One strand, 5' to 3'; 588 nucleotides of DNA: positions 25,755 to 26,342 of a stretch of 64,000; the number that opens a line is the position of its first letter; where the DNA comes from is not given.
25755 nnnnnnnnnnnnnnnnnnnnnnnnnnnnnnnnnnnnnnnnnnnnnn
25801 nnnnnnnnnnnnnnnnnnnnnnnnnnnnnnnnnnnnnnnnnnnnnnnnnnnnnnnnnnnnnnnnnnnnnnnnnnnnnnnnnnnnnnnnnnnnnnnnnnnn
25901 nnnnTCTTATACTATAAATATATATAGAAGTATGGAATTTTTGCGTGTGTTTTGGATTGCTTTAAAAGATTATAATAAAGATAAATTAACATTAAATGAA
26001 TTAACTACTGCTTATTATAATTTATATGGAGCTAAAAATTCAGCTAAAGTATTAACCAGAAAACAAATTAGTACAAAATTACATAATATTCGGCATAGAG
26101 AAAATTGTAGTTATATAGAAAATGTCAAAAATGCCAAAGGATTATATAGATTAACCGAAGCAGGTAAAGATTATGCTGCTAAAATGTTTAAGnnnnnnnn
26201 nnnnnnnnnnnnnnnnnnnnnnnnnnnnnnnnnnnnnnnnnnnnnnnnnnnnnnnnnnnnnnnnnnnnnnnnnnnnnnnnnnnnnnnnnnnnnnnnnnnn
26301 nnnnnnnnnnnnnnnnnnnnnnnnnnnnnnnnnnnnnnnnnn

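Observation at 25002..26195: Phage protein carrying a sigma70 region-4.2 HTH plus an internal duplicated domain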

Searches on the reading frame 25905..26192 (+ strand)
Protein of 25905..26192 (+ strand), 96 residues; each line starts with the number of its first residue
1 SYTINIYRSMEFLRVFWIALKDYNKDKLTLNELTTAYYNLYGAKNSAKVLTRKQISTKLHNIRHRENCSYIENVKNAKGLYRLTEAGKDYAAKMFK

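Call 28: find_homologous_proteins(query=A2, max_evalue=0.001)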
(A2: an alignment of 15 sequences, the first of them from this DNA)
Query A2 (15 sequences) (96 aa, profile of the alignment): 1 proteins with E <= 0.001 among 1029 candidates.
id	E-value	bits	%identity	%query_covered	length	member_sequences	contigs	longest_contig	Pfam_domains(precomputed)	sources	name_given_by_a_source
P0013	2.4e-23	100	37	78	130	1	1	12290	-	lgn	-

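Call 29: search_solved_structures(query=A2, max_evalue=10)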
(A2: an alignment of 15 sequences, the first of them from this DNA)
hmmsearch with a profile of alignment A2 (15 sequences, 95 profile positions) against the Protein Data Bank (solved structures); distinct sequences matched with E-value up to 10: 9.
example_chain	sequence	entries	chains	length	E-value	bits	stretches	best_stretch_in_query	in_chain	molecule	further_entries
2bnk_A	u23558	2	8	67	0.38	14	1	45-89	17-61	EARLY PROTEIN GP16.7 | EARLY PROTEIN P16.7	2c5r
1zae_A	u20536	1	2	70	0.42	13.8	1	42-89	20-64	Early protein GP16.7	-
6q9c_A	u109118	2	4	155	0.8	12.9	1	29-74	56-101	NADH-quinone oxidoreductase subunit E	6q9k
6hlj_A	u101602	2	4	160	0.89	12.8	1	29-74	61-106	NADH-quinone oxidoreductase subunit E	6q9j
6hlm_A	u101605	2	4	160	0.89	12.8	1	29-74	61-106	NADH-quinone oxidoreductase subunit E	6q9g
6hl2_A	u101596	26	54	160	0.89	12.8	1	29-74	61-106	NADH-quinone oxidoreductase subunit E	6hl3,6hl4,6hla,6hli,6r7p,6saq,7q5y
9heg_A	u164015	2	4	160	0.96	12.7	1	29-74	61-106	NADH-quinone oxidoreductase subunit E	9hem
9he5_A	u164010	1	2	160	1.1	12.4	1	29-74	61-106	NADH-quinone oxidoreductase subunit E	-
9hen_A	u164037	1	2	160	1.2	12.3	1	29-74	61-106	NADH-quinone oxidoreductase subunit E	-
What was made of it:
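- On Winged-helix DNA-binding domain (MarR/PadR-like fold): A profile search of PDB gives E >= 0.38 (call 29).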

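Call 69: search_protein_families(library=phrogs, alignment_id=A2, max_evalue=0.01)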
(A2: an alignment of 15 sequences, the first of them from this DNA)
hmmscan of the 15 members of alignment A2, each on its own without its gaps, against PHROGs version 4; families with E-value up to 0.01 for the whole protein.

A. member 1, seq(96 aa): 0 families

B. families by the number of members that match (of 15 scanned): 3 families
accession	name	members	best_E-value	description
phrog_16443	-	1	0.00067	-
phrog_32386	-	1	0.0077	-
phrog_33592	-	1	0.0079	-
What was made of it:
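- On Winged-helix DNA-binding domain (MarR/PadR-like fold): No PHROG matches (call 69).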
